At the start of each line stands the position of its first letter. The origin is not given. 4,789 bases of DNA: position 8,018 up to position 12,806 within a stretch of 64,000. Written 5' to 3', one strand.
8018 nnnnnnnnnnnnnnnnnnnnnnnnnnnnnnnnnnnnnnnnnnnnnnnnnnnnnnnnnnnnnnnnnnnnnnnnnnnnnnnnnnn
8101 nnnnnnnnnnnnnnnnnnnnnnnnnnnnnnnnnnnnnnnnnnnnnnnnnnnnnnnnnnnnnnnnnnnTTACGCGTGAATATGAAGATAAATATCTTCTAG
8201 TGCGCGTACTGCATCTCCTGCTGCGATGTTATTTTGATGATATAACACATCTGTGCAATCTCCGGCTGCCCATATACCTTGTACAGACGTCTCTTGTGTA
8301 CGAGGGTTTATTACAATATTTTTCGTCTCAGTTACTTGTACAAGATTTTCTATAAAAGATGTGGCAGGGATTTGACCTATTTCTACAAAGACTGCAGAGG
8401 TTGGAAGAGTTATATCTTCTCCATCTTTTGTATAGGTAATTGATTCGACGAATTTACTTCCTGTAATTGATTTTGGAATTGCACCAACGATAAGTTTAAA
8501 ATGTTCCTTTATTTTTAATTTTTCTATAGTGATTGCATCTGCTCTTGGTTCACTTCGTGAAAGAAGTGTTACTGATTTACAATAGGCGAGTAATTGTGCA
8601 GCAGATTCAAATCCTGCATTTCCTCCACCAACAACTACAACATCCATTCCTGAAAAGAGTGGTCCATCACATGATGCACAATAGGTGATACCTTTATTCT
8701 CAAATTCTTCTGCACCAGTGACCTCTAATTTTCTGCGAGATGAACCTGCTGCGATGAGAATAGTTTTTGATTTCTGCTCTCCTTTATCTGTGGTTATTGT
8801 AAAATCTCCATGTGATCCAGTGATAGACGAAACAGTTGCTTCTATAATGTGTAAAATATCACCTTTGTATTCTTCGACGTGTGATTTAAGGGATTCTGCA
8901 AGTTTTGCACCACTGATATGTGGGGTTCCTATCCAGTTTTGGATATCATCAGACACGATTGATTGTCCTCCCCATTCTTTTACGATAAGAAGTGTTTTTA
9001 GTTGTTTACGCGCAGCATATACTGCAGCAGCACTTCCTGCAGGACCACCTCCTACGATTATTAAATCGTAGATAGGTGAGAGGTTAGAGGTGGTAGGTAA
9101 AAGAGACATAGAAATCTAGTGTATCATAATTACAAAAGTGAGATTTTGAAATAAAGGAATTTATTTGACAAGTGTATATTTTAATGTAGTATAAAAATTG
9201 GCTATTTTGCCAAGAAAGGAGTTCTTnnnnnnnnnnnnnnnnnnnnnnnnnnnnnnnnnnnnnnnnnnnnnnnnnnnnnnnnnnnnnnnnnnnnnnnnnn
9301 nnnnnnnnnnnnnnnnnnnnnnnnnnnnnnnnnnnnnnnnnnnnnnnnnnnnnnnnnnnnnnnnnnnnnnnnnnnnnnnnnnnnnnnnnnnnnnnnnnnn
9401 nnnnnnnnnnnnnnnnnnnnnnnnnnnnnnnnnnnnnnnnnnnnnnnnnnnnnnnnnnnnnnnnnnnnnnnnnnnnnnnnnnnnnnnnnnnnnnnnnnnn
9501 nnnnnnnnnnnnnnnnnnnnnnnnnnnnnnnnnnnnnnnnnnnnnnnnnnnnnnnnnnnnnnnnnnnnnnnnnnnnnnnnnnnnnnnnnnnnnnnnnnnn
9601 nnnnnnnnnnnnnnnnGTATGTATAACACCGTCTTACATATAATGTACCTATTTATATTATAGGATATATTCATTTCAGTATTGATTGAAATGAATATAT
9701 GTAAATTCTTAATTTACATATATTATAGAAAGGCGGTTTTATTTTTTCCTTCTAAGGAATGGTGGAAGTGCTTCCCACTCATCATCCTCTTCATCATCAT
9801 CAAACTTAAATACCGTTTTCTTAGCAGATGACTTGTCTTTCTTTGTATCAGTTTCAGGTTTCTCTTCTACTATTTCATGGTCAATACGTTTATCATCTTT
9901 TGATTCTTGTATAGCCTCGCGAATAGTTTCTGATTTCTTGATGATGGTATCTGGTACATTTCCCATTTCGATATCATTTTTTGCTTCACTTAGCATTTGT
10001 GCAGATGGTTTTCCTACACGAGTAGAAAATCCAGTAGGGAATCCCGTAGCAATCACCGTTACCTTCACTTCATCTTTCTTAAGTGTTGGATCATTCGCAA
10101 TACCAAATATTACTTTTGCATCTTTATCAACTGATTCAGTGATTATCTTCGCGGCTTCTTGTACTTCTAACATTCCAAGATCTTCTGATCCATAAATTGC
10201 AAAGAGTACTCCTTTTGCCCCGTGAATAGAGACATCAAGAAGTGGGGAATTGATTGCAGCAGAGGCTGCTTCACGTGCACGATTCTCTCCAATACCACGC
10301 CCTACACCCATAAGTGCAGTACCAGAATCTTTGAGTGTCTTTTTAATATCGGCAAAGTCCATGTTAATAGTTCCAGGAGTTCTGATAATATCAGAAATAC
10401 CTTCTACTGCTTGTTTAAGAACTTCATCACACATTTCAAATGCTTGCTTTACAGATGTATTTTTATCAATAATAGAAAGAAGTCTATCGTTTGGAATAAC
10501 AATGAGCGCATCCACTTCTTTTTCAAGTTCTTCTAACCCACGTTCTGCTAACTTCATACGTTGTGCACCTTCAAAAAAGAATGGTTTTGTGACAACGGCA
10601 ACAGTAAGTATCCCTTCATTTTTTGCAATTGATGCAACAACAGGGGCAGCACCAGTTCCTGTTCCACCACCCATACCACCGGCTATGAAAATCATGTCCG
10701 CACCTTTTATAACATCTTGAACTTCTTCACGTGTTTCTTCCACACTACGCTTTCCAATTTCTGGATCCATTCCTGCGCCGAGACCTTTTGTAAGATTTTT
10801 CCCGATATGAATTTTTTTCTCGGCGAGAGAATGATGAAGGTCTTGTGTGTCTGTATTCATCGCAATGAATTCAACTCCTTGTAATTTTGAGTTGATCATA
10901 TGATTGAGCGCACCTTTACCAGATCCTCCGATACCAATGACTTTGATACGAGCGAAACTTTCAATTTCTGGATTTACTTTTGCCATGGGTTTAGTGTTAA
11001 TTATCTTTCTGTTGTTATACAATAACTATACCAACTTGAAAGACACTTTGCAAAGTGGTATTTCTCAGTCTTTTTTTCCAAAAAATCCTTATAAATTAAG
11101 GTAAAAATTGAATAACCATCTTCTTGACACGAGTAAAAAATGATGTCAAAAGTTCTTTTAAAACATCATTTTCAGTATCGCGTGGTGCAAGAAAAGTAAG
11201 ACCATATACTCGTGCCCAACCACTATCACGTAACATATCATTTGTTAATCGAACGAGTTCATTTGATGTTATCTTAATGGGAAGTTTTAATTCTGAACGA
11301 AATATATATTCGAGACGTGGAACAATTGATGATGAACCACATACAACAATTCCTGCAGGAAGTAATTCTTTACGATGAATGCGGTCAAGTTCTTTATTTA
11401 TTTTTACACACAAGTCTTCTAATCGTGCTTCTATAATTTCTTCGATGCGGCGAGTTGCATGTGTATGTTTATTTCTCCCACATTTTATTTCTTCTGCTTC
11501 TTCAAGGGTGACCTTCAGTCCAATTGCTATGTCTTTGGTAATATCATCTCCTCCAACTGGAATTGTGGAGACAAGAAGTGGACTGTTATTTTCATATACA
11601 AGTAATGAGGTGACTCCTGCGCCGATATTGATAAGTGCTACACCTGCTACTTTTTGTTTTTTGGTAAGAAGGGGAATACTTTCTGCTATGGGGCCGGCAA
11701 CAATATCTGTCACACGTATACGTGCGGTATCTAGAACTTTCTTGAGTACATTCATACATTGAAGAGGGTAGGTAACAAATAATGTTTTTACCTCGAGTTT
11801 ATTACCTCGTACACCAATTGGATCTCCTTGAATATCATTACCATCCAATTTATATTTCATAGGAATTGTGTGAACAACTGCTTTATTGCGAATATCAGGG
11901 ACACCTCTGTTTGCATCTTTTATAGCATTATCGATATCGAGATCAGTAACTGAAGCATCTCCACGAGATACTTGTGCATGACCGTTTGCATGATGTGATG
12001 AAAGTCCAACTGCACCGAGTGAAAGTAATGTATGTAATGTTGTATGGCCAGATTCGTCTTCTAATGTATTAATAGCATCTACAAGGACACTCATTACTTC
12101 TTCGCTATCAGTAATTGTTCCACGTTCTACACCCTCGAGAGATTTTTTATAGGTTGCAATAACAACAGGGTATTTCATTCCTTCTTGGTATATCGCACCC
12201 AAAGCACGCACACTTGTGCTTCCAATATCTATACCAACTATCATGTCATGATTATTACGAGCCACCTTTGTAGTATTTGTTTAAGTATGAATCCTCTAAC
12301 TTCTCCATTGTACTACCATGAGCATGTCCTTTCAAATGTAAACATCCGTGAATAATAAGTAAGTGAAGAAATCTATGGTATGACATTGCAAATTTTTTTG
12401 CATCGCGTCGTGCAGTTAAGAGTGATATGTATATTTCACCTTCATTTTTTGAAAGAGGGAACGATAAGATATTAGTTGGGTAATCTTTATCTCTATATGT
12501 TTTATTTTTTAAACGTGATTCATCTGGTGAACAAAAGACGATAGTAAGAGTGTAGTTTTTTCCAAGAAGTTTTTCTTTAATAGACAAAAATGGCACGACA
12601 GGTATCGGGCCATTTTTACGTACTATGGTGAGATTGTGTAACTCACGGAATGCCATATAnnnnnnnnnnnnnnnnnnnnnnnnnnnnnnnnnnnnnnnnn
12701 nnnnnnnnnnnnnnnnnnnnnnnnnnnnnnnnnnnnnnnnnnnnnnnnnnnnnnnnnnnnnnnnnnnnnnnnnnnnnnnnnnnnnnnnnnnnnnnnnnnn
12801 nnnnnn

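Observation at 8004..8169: Promoter-to-terminator unit of about 160 nt with no ORF: candidate small RNA, or mntH 5' leader on the other strand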

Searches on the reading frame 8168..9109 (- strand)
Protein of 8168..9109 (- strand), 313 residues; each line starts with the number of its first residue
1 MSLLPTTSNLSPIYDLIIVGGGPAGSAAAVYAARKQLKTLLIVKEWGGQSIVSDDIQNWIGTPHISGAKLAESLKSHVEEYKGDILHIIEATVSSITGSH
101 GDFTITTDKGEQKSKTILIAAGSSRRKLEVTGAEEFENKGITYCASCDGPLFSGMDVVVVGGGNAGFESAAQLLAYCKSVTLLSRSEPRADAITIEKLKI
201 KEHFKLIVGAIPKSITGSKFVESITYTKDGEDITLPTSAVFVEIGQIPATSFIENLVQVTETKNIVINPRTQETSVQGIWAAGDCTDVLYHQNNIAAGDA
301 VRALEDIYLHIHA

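Call 8: search_protein_families(library=ncbifam, proteins=[window:8168-9109:-])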
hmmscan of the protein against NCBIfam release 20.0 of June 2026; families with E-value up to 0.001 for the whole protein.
window:8168-9109:- (313 aa): 92 families (the best 25 are shown)
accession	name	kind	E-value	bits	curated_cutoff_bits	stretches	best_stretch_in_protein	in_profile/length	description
TIGR03140.1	AhpF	equivalog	6.1e-79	265.9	502.9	1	12-303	211-504/515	alkyl hydroperoxide reductase subunit F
TIGR01292.1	TRX_reduct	equivalog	1e-73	247.8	343.45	1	14-308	1-297/300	thioredoxin-disulfide reductase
TIGR03143.1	AhpF_homolog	hypoth_equivalog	2.2e-52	178.4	687.65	1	12-287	3-284/555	putative alkyl hydroperoxide reductase F subunit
NF007614.0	PRK10262.1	equivalog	3e-38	131.7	644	1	15-304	8-307/321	thioredoxin-disulfide reductase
TIGR04018.1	Bthiol_YpdA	hypoth_equivalog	6.8e-21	74.4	339.9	1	92-286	92-289/316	YpdA family putative bacillithiol disulfide reductase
TIGR01350.1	lipoamide_DH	equivalog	4e-17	62.1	408.8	2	102-288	118-311/461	dihydrolipoyl dehydrogenase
TIGR02053.1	MerA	equivalog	2.7e-15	56.3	454.45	1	108-304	124-325/465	mercury(II) reductase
NF005883.0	PRK07845.1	equivalog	8.9e-14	51.3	479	1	105-290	128-318/466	NAD(P)H-quinone dehydrogenase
NF004945.0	PRK06292.2-3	equivalog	1.7e-13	50.3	494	1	103-288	119-307/457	dihydrolipoyl dehydrogenase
NF004943.0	PRK06292.2-1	equivalog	7.4e-13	48.1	432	1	76-291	92-315/456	dihydrolipoyl dehydrogenase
NF004776.0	PRK06116.1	equivalog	4e-12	45.9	480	1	102-288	120-307/450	glutathione-disulfide reductase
NF007123.0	PRK09564.1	equivalog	1.5e-11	43.7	458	1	156-289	151-287/444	CoA-disulfide reductase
TIGR02032.1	GG-red-SF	subfamily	1.8e-11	44.3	158.8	1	14-44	1-31/297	geranylgeranyl reductase family protein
TIGR03385.1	CoA_CoA_reduc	equivalog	4.2e-11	42.3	578.8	1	16-291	2-288/439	CoA-disulfide reductase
NF040505.1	ArsO_flavin_mono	equivalog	2.2e-10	40.5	425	1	74-185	80-190/346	ArsO family NAD(P)H-dependent flavin-containing monooxygenase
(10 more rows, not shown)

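Call 60: find_homologous_proteins(query=window:8168-9109:-, max_evalue=1e-120)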
Query window:8168-9109:- (313 aa): 414 proteins with E <= 1e-120 among 8000 candidates; the best 120 are listed.
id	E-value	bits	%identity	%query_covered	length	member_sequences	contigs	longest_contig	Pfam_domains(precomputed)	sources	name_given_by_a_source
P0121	5.4e-201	684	100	100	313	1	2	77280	PF01946.24,PF01266.31,PF13450.13,PF00890.31,PF07992.21,PF00070.34,PF13738.13,PF03486.21,PF01134.29,PF12831.14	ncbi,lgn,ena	-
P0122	6.0e-164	563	84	96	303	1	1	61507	PF01946.24,PF01266.31,PF00890.31,PF07992.21,PF00070.34,PF13738.13,PF03486.21,PF01134.29,PF12831.14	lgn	-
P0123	7.2e-163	559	80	100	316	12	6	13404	PF01946.24,PF01266.31,PF00890.31,PF07992.21,PF00070.34,PF13738.13,PF03486.21,PF01134.29,PF12831.14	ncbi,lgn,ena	-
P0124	3.2e-162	557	83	97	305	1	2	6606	PF01946.24,PF01266.31,PF13450.13,PF00890.31,PF07992.21,PF00070.34,PF13738.13,PF03486.21,PF05834.19,PF01134.29,PF12831.14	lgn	-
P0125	1.0e-161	555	80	100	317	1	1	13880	PF01946.24,PF01266.31,PF13450.13,PF00890.31,PF07992.21,PF00070.34,PF13738.13,PF03486.21,PF01134.29,PF12831.14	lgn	-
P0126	1.8e-161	554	81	98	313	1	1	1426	PF01946.24,PF01266.31,PF00890.31,PF07992.21,PF00070.34,PF13738.13,PF03486.21,PF05834.19,PF01134.29,PF12831.14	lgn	-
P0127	8.8e-161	552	78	100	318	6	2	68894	PF01266.31,PF00890.31,PF07992.21,PF00070.34,PF13738.13,PF03486.21,PF01134.29,PF12831.14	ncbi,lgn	-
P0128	6.6e-160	549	81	97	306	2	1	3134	PF01946.24,PF01266.31,PF00890.31,PF07992.21,PF00070.34,PF13738.13,PF03486.21,PF01134.29,PF12831.14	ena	-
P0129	6.7e-160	549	80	97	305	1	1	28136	PF01946.24,PF01266.31,PF00890.31,PF07992.21,PF00070.34,PF13738.13,PF03486.21,PF01134.29,PF12831.14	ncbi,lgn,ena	-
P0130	6.8e-160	549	81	97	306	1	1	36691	PF01946.24,PF01266.31,PF00890.31,PF07992.21,PF00070.34,PF13738.13,PF03486.21,PF01134.29,PF12831.14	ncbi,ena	-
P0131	9.1e-160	549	81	97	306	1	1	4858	PF01946.24,PF01266.31,PF00890.31,PF07992.21,PF00070.34,PF13738.13,PF03486.21,PF01134.29,PF12831.14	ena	-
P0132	1.5e-159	548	79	99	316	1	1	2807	PF01946.24,PF01266.31,PF00890.31,PF07992.21,PF00070.34,PF13738.13,PF03486.21,PF01134.29,PF12831.14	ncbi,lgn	-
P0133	2.8e-159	547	79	99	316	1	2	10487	PF01946.24,PF01266.31,PF13241.13,PF00890.31,PF07992.21,PF00070.34,PF13738.13,PF03486.21,PF01134.29,PF12831.14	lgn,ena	-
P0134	3.9e-159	547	78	99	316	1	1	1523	PF01946.24,PF01266.31,PF13241.13,PF00890.31,PF07992.21,PF00070.34,PF13738.13,PF03486.21,PF01134.29,PF12831.14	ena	-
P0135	4.1e-159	547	78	100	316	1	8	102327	PF01946.24,PF01266.31,PF00890.31,PF07992.21,PF00070.34,PF13738.13,PF03486.21,PF01134.29,PF12831.14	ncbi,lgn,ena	-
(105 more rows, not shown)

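Call 61: find_encoding_contigs(protein=P0131, flank=3000, max_places=3)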
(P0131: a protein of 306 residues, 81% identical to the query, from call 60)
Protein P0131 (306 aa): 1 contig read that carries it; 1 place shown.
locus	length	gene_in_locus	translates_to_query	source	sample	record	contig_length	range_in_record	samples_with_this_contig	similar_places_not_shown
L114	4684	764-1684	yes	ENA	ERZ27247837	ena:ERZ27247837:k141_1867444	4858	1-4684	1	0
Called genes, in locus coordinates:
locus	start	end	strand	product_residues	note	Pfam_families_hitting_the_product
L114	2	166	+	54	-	?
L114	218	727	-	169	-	PF06185:YecM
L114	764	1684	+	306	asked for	PF00070:Pyr_redox (faint), PF00890:FAD_binding_2 (faint), PF01134:GIDA (weak), PF01266:DAO (faint), PF01946:Thi4 (faint), PF07992:Pyr_redox_2, PF12831:FAD_oxidored, PF13738:Pyr_redox_3, +1 more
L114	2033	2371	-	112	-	PF04993:TfoX_N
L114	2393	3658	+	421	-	PF01566:Nramp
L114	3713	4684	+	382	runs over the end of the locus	?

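Call 62: find_encoding_contigs(protein=P0128, flank=3000, max_places=3)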
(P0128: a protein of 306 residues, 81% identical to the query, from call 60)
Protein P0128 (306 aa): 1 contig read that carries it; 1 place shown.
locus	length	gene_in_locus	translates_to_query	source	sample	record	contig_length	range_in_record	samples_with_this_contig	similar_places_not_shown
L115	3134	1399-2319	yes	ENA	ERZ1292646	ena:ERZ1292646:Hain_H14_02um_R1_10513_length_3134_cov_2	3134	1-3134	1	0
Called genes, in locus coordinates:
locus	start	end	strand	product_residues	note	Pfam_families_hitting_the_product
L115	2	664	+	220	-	?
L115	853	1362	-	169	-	PF06185:YecM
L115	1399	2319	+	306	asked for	PF00890:FAD_binding_2 (faint), PF01134:GIDA (weak), PF01266:DAO (faint), PF01946:Thi4 (faint), PF07992:Pyr_redox_2, PF12831:FAD_oxidored, PF13738:Pyr_redox_3, PF00070:Pyr_redox (weak), +1 more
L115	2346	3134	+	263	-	?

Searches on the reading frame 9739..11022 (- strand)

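Call 8: search_protein_families(library=ncbifam, proteins=[window:9739-11022:-])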
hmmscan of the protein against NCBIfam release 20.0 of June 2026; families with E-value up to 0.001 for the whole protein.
window:9739-11022:- (427 aa): 1 family
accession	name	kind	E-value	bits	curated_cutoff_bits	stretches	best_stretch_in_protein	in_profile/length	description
TIGR00065.1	ftsZ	equivalog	1.4e-118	396.3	295.2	1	23-338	17-334/353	cell division protein FtsZ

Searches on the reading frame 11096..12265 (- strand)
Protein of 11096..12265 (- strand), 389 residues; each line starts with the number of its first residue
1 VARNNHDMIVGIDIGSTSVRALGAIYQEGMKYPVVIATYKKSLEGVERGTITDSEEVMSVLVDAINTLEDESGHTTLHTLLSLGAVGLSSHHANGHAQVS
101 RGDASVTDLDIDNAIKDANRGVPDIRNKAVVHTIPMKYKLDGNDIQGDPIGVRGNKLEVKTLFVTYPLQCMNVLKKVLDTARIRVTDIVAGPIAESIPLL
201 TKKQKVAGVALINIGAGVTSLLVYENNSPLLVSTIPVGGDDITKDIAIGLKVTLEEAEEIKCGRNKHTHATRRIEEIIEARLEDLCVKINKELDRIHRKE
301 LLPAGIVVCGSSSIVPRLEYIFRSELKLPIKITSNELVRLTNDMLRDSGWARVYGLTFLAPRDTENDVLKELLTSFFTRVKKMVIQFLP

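Call 66: search_protein_families(library=pfam, proteins=[window:11096-12265:-], max_evalue=0.00001)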
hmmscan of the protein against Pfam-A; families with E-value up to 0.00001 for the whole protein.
window:11096-12265:- (389 aa): 4 families
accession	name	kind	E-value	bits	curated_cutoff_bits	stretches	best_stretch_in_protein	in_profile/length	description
PF14450.12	FtsA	-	6.7e-19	68.9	31.8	1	210-351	1-123/127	Cell division protein FtsA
PF02491.25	SHS2_FTSA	-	1.6e-13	51.2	25.4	1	89-165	5-79/79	SHS2 domain inserted in FTSA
PF11104.14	PilM_2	-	1.8e-08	34.1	27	1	199-332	172-304/340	Type IV pilus assembly protein PilM;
PF25216.1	Volactin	-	9e-06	25.8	35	0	212-334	171-302/321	Volactin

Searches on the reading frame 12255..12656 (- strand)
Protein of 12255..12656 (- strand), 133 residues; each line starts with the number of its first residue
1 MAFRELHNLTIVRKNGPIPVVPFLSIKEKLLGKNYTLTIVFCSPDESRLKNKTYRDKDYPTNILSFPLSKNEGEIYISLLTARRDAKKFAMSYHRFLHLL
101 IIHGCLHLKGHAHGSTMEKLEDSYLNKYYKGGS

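Call 66: search_protein_families(library=pfam, proteins=[window:12255-12656:-], max_evalue=0.00001)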
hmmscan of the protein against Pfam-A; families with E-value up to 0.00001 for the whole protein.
window:12255-12656:- (133 aa): 1 family
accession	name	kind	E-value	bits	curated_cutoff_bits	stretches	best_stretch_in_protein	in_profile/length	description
PF02130.23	YbeY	-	1.4e-22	80.4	25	1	29-125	22-126/129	Endoribonuclease YbeY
